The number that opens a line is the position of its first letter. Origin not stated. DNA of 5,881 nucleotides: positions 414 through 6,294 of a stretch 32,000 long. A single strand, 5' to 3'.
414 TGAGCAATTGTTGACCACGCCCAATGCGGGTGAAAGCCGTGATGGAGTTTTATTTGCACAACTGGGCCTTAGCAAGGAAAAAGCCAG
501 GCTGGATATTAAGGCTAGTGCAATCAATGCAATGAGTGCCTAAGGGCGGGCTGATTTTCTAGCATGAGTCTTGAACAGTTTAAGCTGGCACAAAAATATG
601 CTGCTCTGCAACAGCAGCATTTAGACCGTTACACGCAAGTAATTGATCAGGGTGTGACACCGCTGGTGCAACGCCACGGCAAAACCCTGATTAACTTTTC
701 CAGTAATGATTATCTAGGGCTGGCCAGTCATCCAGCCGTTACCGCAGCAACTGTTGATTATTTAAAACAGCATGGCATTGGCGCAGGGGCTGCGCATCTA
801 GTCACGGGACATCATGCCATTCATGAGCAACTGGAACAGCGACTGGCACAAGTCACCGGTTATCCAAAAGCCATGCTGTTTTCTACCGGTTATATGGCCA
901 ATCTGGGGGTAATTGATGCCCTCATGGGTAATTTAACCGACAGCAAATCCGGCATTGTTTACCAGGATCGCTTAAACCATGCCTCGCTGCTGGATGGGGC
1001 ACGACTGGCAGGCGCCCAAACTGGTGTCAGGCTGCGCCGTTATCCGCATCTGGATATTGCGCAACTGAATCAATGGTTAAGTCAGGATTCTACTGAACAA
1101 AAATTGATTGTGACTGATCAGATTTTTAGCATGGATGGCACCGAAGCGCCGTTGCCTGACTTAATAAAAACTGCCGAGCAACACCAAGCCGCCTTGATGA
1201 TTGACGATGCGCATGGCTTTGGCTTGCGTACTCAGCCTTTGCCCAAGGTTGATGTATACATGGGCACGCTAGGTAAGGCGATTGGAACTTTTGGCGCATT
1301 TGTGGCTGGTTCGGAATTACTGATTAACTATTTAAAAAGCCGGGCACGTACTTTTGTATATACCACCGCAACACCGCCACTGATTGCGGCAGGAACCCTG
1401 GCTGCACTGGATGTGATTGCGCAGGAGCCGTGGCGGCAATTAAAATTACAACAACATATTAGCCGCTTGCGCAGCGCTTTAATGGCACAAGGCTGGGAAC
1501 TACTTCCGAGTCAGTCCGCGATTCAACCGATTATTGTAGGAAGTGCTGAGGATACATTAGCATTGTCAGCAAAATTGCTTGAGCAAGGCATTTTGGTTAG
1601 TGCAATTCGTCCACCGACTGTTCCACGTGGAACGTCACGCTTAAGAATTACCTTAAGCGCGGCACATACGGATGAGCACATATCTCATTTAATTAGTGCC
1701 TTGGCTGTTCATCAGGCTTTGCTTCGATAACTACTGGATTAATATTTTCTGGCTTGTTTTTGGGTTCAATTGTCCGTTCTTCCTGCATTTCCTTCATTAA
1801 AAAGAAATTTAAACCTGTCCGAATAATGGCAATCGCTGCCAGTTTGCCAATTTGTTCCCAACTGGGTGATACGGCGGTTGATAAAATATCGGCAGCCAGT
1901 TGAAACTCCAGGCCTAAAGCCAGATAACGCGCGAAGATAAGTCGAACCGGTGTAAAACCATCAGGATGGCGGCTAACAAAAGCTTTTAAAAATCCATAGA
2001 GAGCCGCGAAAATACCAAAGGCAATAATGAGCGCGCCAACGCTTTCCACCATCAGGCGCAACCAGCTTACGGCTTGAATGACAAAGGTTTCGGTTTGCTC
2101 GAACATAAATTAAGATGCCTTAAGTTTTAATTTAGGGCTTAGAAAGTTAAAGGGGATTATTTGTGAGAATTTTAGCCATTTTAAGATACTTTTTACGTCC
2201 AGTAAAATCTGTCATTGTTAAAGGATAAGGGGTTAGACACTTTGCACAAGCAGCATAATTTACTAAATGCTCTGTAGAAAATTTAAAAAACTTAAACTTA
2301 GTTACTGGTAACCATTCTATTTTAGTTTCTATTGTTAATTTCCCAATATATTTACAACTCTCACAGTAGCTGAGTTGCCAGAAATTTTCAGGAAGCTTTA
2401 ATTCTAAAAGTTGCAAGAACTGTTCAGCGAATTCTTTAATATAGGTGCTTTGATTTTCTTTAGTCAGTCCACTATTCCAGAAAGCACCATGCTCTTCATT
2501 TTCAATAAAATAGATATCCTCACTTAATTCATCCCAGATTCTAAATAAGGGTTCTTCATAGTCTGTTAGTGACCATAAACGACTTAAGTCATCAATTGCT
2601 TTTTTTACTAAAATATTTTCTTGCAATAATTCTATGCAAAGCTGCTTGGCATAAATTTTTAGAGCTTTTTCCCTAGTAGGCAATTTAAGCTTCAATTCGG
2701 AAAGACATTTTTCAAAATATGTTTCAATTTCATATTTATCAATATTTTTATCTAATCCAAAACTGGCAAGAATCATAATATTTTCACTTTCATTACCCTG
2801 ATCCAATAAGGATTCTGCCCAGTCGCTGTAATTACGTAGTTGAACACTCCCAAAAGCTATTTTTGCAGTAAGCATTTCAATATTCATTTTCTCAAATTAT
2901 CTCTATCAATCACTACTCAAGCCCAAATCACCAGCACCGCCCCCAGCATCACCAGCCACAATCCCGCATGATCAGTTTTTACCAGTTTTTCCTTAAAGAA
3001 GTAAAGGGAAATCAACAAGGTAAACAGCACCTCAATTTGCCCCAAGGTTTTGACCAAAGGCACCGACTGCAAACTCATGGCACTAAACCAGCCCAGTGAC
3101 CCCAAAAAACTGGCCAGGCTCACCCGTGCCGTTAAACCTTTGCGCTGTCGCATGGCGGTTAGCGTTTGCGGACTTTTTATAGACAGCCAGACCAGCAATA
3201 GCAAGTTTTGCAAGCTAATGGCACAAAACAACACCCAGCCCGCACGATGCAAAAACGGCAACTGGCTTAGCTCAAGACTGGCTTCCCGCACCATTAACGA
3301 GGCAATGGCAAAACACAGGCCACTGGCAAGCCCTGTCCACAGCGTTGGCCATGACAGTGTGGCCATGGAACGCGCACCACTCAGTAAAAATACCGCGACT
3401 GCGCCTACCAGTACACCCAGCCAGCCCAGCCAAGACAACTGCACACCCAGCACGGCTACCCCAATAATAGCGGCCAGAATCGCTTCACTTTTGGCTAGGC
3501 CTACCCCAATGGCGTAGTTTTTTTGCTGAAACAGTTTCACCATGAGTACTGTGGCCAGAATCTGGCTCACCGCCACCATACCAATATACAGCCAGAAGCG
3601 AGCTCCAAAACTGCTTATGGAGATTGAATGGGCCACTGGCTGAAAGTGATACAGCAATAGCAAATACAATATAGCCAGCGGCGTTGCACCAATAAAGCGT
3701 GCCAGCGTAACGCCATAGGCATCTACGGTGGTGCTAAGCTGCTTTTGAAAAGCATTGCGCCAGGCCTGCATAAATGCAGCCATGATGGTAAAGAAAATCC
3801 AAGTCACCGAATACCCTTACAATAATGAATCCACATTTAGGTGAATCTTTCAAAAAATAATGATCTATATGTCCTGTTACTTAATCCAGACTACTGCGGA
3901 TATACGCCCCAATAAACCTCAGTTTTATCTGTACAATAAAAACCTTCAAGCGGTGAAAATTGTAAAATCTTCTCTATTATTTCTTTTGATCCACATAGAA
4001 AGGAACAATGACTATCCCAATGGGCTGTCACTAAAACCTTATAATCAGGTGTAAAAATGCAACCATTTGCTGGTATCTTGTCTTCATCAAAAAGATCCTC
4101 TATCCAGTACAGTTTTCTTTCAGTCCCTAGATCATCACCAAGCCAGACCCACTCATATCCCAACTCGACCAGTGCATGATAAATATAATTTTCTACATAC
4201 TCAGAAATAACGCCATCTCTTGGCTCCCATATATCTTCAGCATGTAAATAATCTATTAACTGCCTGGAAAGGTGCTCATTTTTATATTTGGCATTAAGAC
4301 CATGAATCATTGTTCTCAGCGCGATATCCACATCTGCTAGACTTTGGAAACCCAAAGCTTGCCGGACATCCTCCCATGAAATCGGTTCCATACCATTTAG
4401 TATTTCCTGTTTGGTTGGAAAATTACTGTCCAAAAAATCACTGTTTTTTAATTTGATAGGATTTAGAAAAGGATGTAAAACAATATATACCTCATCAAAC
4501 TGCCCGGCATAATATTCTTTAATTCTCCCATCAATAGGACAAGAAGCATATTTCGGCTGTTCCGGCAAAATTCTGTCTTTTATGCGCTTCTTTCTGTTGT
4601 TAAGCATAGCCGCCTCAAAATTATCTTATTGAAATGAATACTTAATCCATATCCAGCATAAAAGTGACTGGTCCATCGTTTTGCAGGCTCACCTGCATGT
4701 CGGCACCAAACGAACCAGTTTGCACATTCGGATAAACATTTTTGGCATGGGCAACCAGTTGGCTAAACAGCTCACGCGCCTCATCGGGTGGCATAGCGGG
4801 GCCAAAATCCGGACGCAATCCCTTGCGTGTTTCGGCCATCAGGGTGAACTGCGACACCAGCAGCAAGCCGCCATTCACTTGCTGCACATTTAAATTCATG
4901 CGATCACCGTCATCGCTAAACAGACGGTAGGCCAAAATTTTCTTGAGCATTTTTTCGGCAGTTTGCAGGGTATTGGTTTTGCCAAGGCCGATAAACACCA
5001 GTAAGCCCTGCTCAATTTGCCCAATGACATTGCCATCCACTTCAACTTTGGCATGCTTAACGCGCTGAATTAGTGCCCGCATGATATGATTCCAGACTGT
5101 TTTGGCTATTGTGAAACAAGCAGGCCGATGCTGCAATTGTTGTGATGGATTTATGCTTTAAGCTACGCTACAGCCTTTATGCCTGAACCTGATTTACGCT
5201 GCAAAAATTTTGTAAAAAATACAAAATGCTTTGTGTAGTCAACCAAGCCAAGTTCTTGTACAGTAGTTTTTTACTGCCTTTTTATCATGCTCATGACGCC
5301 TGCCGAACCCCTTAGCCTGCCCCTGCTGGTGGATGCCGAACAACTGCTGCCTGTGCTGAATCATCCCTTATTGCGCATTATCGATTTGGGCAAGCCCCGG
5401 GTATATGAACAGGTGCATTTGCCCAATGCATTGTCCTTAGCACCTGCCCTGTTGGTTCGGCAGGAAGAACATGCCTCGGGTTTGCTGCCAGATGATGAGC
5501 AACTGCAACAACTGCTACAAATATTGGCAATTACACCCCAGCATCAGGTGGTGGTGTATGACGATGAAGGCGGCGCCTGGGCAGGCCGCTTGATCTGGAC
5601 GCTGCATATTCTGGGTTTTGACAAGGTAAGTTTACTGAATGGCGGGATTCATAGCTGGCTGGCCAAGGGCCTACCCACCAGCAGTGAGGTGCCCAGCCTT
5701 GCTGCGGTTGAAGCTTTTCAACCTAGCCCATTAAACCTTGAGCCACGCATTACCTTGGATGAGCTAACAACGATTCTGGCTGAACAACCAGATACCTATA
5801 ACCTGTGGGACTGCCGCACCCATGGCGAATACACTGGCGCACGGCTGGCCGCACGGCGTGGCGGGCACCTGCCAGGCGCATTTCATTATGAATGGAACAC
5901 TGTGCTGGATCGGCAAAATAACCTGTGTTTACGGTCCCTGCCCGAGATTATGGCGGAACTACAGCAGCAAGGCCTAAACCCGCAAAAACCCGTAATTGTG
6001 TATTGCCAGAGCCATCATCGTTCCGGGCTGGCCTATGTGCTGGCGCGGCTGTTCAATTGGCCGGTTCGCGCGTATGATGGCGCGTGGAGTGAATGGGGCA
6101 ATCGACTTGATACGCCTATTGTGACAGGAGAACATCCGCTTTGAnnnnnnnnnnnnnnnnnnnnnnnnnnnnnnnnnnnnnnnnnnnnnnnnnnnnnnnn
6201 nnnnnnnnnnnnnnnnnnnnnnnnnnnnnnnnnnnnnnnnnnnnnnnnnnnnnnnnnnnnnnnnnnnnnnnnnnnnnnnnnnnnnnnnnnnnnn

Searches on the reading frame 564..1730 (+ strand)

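Call 54: search_protein_families(library=pfam, proteins=[window:564-1730:+])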
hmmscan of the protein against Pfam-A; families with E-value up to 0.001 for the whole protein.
window:564-1730:+ (388 aa): 3 families
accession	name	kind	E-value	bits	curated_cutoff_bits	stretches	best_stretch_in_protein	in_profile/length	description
PF00155.27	Aminotran_1_2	-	1.5e-51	176.1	19.7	1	41-380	2-361/361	Aminotransferase class I and II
PF00266.25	Aminotran_5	-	1.3e-06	28.1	21.5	1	57-234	13-197/371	Aminotransferase class-V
PF01212.27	Beta_elim_lyase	-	0.00035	20.4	27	1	72-216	19-170/288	Beta-eliminating lyase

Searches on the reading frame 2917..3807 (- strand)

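Call 54: search_protein_families(library=pfam, proteins=[window:2917-3807:-])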
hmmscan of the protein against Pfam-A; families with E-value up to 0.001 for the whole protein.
window:2917-3807:- (296 aa): 2 families
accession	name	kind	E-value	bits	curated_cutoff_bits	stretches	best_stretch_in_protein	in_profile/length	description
PF00892.27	EamA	-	8.2e-15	55.7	28.2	2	156-294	4-134/135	EamA-like transporter family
PF05653.20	Mg_trans_NIPA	-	2.4e-05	24.1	26.2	1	233-294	59-120/295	Magnesium transporter NIPA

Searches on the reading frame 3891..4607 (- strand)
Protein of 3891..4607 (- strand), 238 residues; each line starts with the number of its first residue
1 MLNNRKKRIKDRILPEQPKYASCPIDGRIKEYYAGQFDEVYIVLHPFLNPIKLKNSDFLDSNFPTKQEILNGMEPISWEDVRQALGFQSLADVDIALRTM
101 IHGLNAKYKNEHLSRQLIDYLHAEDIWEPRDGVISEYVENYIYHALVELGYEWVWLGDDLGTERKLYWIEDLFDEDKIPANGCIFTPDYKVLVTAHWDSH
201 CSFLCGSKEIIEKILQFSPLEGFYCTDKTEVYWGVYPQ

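Call 54: search_protein_families(library=pfam, proteins=[window:3891-4607:-])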
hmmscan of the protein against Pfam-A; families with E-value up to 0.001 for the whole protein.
window:3891-4607:- (238 aa): 1 family
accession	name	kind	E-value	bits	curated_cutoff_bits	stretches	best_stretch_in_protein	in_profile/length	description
PF10924.13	DUF2711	-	2.6e-14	53.8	22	1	35-233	11-215/217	Protein of unknown function (DUF2711)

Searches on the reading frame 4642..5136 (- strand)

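Call 54: search_protein_families(library=pfam, proteins=[window:4642-5136:-])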
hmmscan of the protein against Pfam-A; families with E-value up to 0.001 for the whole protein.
window:4642-5136:- (164 aa): 1 family
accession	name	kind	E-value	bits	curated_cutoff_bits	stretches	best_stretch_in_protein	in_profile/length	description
PF02580.21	Tyr_Deacylase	-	1.5e-54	184.7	25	1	20-162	1-144/144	D-Tyr-tRNA(Tyr) deacylase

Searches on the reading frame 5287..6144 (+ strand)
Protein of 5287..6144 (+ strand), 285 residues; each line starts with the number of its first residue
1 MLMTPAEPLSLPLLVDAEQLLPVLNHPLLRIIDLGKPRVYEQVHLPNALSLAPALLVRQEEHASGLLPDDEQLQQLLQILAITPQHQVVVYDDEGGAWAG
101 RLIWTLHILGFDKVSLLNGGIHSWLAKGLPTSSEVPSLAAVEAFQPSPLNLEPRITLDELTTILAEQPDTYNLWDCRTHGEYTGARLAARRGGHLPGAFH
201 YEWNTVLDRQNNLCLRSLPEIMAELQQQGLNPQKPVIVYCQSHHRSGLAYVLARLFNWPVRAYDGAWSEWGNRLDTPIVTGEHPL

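Call 54: search_protein_families(library=pfam, proteins=[window:5287-6144:+])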
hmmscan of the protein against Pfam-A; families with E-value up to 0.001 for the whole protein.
window:5287-6144:+ (285 aa): 1 family
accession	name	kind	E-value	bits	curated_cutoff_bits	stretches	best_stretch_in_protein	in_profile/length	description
PF00581.25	Rhodanese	-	1.5e-30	106.1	22.2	2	160-271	5-100/102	Rhodanese-like domain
